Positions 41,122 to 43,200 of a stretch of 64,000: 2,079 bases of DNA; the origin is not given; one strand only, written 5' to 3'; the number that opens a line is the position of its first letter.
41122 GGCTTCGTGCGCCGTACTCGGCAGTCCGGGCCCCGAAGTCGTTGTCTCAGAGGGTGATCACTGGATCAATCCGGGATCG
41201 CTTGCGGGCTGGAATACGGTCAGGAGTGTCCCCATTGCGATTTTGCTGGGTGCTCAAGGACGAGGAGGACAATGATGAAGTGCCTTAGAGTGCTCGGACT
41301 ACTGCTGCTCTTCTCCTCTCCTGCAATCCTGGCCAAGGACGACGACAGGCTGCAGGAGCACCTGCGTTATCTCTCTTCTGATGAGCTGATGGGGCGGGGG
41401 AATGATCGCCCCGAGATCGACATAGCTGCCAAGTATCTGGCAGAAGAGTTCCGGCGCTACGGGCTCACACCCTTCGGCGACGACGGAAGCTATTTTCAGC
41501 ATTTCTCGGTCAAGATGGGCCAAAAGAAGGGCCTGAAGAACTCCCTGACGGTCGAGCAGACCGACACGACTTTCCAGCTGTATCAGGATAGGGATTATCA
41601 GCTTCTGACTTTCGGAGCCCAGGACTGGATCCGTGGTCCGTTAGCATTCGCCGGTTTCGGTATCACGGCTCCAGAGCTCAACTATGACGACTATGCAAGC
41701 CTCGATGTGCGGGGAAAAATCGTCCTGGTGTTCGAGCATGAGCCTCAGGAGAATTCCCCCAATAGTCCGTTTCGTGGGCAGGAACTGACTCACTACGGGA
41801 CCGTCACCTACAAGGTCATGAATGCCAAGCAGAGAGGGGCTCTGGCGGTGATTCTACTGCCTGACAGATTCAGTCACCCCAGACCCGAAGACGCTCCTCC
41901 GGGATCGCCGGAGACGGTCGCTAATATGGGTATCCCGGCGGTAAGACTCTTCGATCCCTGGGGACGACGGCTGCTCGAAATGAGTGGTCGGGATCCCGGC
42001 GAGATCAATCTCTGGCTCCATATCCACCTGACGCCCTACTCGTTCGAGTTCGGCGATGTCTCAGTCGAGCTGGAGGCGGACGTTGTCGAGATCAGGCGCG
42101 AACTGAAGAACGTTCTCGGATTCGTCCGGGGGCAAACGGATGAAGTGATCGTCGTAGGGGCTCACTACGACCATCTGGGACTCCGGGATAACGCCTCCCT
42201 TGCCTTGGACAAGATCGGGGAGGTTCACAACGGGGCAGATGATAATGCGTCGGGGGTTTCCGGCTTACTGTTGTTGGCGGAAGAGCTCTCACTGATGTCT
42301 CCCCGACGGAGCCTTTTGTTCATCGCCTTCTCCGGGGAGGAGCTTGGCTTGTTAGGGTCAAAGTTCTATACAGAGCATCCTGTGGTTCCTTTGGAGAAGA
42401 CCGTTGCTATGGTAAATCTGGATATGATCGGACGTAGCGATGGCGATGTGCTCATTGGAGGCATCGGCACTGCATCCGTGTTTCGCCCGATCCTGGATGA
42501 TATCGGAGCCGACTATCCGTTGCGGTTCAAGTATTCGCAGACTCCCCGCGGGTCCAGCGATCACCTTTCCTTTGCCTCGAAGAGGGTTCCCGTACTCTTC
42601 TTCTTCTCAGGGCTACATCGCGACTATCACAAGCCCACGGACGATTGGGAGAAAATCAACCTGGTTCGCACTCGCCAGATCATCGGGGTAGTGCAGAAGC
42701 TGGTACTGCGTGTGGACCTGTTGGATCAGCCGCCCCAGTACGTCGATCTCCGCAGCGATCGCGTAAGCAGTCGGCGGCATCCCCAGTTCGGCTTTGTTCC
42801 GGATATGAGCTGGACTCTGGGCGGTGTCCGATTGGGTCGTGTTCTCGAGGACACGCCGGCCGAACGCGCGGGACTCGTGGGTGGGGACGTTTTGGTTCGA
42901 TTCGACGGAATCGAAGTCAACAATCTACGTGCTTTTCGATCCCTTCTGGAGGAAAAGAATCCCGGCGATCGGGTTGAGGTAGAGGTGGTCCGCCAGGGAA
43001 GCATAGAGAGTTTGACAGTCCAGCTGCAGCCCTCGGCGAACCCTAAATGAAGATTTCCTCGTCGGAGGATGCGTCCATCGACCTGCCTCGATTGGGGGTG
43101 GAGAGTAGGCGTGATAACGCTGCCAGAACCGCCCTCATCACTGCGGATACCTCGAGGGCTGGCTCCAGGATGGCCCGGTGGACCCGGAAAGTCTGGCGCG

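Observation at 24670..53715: Two inverted IS21-family copies bracket 23.4 kb of essential genes; one copy has a crippled transposase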

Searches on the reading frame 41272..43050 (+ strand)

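Call 15: search_protein_families(library=ncbifam, proteins=[window:41272-43050:+], max_evalue=0.00001)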
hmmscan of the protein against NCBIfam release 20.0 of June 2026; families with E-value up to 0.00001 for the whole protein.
window:41272-43050:+ (592 aa): 9 families
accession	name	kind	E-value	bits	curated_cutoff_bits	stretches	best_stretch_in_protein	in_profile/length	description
TIGR02037.1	degP_htrA_DO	subfamily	5.8e-11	42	416.2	1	518-588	260-330/434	Do family serine endopeptidase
NF007568.0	PRK10199.1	equivalog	8.5e-09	35.1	298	1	285-386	104-206/346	aminopeptidase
NF041521.1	HhoA_HhoB_HtrA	equivalog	1.2e-08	34.6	450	1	518-586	264-332/335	HhoA/HhoB/HtrA family serine endopeptidase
NF047968.1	SerProtHtrA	equivalog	4.3e-07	29.6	470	1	518-585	290-357/357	serine protease HtrA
NF040960.1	MamE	equivalog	6.6e-07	28.3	800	1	518-588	468-538/659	magnetosome formation protease MamE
TIGR02038.1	protease_degS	equivalog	4e-06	26.2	422.95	1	516-586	277-347/351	outer membrane-stress sensor serine endopeptidase DegS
NF008046.0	PRK10779.1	equivalog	5.3e-06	25.8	477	1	521-584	226-288/450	sigma E protease regulator RseP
TIGR00054.1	TIGR00054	equivalog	5.5e-06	25.5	147.55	1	521-584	206-268/421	RIP metalloprotease RseP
NF007526.1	PRK10139.1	equivalog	7.6e-06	24.9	756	0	521-589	295-363/456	serine endoprotease DegQ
